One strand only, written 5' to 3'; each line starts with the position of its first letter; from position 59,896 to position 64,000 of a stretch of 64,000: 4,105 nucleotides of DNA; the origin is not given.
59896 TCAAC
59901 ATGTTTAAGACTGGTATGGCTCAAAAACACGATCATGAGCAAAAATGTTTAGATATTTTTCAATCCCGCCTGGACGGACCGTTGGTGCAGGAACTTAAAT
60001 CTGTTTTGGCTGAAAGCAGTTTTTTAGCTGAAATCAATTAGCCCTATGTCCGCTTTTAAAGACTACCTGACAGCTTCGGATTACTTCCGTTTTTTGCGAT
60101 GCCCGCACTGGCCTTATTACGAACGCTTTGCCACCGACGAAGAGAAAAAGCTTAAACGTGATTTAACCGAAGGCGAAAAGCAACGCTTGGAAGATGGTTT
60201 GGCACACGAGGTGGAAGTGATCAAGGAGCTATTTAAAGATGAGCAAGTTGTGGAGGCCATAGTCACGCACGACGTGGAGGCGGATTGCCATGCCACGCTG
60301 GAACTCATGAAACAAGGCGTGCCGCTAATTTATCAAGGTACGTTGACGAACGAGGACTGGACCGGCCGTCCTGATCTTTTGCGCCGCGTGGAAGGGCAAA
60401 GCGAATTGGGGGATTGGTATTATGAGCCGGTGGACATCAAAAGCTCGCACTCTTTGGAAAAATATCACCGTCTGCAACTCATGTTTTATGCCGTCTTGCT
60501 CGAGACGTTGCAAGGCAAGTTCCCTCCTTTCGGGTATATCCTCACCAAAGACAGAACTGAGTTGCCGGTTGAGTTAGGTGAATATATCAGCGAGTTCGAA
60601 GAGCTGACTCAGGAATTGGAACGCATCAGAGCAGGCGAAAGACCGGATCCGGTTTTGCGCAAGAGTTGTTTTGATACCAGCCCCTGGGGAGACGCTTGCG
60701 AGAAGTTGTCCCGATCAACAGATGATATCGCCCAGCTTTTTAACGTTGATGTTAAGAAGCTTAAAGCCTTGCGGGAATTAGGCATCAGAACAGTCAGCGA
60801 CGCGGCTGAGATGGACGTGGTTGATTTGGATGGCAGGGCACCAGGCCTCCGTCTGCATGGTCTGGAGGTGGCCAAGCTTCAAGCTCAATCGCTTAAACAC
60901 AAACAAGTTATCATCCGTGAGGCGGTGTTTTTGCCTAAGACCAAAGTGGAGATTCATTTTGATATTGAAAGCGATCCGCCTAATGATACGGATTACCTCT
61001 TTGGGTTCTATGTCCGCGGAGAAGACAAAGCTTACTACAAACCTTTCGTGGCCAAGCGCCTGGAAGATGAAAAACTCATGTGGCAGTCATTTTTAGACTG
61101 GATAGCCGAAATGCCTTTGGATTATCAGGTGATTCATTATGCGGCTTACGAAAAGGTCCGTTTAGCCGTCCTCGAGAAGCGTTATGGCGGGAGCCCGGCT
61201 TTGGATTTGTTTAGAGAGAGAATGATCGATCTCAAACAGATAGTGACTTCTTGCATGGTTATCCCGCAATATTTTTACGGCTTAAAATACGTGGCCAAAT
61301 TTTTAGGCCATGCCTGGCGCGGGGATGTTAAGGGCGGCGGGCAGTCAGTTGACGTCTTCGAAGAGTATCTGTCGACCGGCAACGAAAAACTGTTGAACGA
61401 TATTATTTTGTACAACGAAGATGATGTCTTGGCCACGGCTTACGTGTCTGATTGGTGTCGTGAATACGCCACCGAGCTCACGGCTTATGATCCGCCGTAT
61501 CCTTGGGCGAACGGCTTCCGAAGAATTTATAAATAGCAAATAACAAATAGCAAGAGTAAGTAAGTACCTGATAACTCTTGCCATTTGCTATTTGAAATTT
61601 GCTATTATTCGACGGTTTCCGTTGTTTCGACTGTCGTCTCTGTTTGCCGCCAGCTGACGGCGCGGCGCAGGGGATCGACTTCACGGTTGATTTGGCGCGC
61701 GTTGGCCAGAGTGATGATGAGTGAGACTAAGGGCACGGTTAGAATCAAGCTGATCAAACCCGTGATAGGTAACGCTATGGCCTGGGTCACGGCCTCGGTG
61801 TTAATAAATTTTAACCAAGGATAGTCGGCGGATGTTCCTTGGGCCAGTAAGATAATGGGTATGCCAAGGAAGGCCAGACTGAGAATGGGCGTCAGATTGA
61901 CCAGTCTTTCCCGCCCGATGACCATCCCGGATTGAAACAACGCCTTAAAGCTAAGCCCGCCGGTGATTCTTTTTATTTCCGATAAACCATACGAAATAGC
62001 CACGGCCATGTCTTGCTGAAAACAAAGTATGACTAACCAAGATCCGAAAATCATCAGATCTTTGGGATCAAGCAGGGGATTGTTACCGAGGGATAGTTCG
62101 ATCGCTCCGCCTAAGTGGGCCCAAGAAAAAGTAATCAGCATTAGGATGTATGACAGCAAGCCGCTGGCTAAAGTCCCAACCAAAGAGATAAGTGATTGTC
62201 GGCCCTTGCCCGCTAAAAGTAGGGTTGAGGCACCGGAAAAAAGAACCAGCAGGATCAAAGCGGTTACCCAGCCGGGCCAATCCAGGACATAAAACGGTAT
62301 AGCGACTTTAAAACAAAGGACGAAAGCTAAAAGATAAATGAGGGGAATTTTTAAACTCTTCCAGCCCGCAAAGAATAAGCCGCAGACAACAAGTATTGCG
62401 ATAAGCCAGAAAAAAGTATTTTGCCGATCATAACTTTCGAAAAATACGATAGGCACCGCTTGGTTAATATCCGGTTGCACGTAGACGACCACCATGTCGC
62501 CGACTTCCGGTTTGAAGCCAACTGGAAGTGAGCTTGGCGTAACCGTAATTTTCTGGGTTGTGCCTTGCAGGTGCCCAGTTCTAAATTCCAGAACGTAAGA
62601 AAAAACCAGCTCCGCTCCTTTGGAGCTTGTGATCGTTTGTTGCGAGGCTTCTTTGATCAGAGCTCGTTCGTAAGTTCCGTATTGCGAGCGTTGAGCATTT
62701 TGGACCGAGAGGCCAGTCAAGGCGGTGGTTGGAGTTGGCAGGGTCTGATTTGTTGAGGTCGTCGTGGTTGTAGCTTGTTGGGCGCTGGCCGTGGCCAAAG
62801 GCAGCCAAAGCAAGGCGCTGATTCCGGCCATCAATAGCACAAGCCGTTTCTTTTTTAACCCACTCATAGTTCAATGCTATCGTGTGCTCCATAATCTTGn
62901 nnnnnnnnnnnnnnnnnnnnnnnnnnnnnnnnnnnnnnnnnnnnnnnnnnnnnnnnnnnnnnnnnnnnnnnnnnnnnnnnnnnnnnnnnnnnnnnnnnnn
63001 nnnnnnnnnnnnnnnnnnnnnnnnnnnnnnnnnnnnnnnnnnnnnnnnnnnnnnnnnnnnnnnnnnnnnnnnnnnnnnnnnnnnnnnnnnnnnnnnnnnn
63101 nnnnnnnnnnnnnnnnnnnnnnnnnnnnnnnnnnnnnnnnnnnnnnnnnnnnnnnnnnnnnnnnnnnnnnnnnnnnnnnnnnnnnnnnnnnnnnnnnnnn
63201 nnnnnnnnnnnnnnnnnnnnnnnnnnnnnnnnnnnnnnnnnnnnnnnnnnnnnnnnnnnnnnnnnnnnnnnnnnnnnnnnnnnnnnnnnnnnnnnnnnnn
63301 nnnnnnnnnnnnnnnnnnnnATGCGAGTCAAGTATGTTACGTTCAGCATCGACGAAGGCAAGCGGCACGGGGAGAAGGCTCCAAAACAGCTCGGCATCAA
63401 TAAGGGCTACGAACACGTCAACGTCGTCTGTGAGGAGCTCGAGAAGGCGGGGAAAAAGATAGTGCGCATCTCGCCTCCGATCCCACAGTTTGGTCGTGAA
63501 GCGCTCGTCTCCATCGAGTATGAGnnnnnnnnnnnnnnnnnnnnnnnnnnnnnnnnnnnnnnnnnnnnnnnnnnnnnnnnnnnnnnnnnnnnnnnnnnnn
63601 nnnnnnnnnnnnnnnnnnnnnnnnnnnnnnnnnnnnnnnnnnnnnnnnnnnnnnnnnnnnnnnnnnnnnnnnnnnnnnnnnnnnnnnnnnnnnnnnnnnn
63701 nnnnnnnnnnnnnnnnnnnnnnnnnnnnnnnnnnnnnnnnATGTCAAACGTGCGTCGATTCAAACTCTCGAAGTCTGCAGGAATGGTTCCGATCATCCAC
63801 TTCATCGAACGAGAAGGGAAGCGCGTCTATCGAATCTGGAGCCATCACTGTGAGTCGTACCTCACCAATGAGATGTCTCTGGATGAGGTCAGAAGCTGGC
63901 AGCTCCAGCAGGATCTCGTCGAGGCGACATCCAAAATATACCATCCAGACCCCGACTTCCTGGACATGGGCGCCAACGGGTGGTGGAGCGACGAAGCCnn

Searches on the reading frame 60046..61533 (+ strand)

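Call 14: search_protein_families(library=pfam, proteins=[window:60046-61533:+], max_evalue=0.01)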
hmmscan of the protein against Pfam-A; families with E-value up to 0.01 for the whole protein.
window:60046-61533:+ (496 aa): 3 families
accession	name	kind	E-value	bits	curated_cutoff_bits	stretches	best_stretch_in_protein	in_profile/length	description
PF13482.12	RNase_H_2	-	3.1e-27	96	22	1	304-471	2-164/165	RNase_H superfamily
PF01930.23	Cas_Cas4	-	0.00029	21.4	22.7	1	127-207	67-147/160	Domain of unknown function DUF83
PF12705.13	PDDEXK_1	-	0.00041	20.8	22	1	80-193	120-219/247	PD-(D/E)XK nuclease superfamily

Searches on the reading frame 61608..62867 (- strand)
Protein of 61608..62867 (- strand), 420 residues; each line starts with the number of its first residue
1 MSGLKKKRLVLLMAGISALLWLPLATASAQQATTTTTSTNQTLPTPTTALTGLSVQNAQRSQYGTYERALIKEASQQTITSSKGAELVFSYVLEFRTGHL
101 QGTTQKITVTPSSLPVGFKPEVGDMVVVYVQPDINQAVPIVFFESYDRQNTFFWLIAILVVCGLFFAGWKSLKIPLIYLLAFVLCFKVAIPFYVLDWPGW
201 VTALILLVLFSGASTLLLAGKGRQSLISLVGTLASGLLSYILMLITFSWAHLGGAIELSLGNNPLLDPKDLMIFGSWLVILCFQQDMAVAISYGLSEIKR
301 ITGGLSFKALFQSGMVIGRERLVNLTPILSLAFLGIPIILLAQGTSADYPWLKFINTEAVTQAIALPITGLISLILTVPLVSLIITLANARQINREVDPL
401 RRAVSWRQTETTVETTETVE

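Call 14: search_protein_families(library=pfam, proteins=[window:61608-62867:-], max_evalue=0.01)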
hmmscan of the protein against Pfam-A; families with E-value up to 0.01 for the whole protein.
window:61608-62867:- (420 aa): 1 family
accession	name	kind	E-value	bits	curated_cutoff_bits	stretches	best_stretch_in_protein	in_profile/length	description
PF07907.16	YibE_F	-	6.4e-30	104.9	27.2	1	153-386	2-240/241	YibE/F-like protein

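Call 19: find_encoding_contigs(protein=window:61608-62867:-, flank=10000, max_places=10)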
Protein window:61608-62867:- (420 aa): 2 contigs read that carry it; 2 places shown.
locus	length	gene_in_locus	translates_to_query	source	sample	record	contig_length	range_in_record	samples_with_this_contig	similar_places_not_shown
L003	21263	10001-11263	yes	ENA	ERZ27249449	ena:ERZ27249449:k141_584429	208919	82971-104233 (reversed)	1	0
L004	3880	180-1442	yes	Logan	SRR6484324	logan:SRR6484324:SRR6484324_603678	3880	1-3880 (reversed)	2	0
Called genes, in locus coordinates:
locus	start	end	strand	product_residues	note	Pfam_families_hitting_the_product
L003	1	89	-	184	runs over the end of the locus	PF13274:SocA_Panacea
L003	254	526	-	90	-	-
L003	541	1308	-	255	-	PF13588:HSDR_N_2 (weak)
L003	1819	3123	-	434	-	PF08245:Mur_ligase_M, PF02875:Mur_ligase_C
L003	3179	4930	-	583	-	PF03717:PBP_dimer, PF00905:Transpeptidase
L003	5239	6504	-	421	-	PF05496:RuvB_N, PF13191:AAA_16 (faint), PF00004:AAA, PF07728:AAA_5 (faint), PF13173:AAA_14 (weak), PF16193:AAA_assoc_2, PF12002:MgsA_C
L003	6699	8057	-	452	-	PF01743:PolyA_pol, PF12627:PolyA_pol_RNAbd (weak), PF13735:tRNA_NucTran2_2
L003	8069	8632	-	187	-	-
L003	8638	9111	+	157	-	-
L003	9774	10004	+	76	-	-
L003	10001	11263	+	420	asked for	PF07907:YibE_F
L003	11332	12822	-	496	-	PF13482:RNase_H_2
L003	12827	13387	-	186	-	PF13328:HD_4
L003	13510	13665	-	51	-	PF00471:Ribosomal_L33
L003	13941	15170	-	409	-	PF02812:ELFV_dehydrog_N, PF00208:ELFV_dehydrog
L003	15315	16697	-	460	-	-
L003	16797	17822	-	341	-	PF04055:Radical_SAM, PF13353:Fer4_12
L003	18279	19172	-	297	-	-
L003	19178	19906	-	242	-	PF00121:TIM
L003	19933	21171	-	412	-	PF00675:Peptidase_M16, PF05193:Peptidase_M16_C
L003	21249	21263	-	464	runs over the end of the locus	PF28494:GlyRS_ins_1 (weak), PF00587:tRNA-synt_2b, PF03129:HGTP_anticodon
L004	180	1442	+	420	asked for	PF07907:YibE_F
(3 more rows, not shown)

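Call 68: search_protein_families(library=pfam, proteins=[L003:8761-9126:-, L003:8072-8632:-], max_evalue=0.001)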
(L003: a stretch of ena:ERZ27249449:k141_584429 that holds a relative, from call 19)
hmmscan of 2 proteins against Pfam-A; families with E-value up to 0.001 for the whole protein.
L003:8761-9126:- (122 aa): 0 families

L003:8072-8632:- (187 aa): 2 families
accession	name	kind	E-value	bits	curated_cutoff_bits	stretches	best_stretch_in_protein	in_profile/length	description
PF13847.12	Methyltransf_31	-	3.5e-06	27.2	27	1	57-164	2-118/145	Methyltransferase domain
PF08123.19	DOT1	-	0.00022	21.3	23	0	48-156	32-157/205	Histone methylation protein DOT1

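Call 82: search_protein_families(library=phrogs, proteins=[L003:8761-9126:-], max_evalue=0.01)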
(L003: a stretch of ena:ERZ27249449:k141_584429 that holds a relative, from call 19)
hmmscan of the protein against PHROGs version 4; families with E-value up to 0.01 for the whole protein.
L003:8761-9126:- (122 aa): 0 families

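Call 83: search_protein_families(library=ncbifam, proteins=[L003:8761-9126:-], max_evalue=0.01)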
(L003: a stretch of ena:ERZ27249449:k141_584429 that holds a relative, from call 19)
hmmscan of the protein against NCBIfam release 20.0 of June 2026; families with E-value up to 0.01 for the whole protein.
L003:8761-9126:- (122 aa): 0 families

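Call 88: search_protein_families(library=pfam, proteins=[L113:1921-2961:+], max_evalue=0.001)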
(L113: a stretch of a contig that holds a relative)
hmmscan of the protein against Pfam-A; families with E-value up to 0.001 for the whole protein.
L113:1921-2961:+ (347 aa): 0 families

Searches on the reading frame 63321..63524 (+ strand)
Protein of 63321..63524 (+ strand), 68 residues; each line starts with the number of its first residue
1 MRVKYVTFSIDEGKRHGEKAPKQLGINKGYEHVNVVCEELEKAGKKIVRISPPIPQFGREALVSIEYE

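Call 14: search_protein_families(library=pfam, proteins=[window:63321-63524:+], max_evalue=0.01)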
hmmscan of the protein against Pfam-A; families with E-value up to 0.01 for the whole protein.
window:63321-63524:+ (68 aa): 0 families

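Call 18: find_encoding_contigs(protein=window:63321-63524:+, flank=10000, max_places=10)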
Protein window:63321-63524:+ (68 aa): no gene with exactly this product is on record in the collection.

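Call 82: search_protein_families(library=phrogs, proteins=[window:63321-63524:+], max_evalue=0.01)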
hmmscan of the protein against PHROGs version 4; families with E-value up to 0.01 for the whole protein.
window:63321-63524:+ (68 aa): 0 families

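Call 83: search_protein_families(library=ncbifam, proteins=[window:63321-63524:+], max_evalue=0.01)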
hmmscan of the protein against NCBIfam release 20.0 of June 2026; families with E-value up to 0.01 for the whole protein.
window:63321-63524:+ (68 aa): 0 families

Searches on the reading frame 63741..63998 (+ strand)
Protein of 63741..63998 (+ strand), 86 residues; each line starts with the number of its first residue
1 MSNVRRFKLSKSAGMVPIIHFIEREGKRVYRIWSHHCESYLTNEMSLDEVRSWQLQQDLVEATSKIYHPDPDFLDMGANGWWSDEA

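Call 68: search_protein_families(library=pfam, proteins=[window:63741-63998:+], max_evalue=0.001)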
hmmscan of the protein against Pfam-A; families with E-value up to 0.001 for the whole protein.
window:63741-63998:+ (86 aa): 0 families

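Call 79: find_homologous_proteins(query=window:63741-63998:+)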
Query window:63741-63998:+ (86 aa): 1 proteins with E <= 0.001 among 1 candidates.
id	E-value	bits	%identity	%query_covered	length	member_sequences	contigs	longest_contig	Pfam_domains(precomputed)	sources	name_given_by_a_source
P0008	2.6e-43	164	100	84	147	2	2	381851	-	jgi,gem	jgi:hypothetical protein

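Call 80: find_encoding_contigs(protein=P0008, flank=10000, max_places=4)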
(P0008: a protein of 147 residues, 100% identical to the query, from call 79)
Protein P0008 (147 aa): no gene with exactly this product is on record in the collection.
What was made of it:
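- Tried and rejected: Failed look-ups: the 68-aa protein B1 and P0008 are not on record, so the 3' end of unit B in the window's own genome could not be read (calls 18, 80).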

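Call 82: search_protein_families(library=phrogs, proteins=[P0008], max_evalue=0.01)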
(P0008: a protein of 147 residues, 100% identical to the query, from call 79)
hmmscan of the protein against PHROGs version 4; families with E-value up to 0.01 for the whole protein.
P0008 (147 aa): 0 families

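Call 83: search_protein_families(library=ncbifam, proteins=[P0008], max_evalue=0.01)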
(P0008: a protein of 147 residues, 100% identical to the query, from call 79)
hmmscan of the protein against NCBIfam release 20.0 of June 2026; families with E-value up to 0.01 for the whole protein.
P0008 (147 aa): 0 families
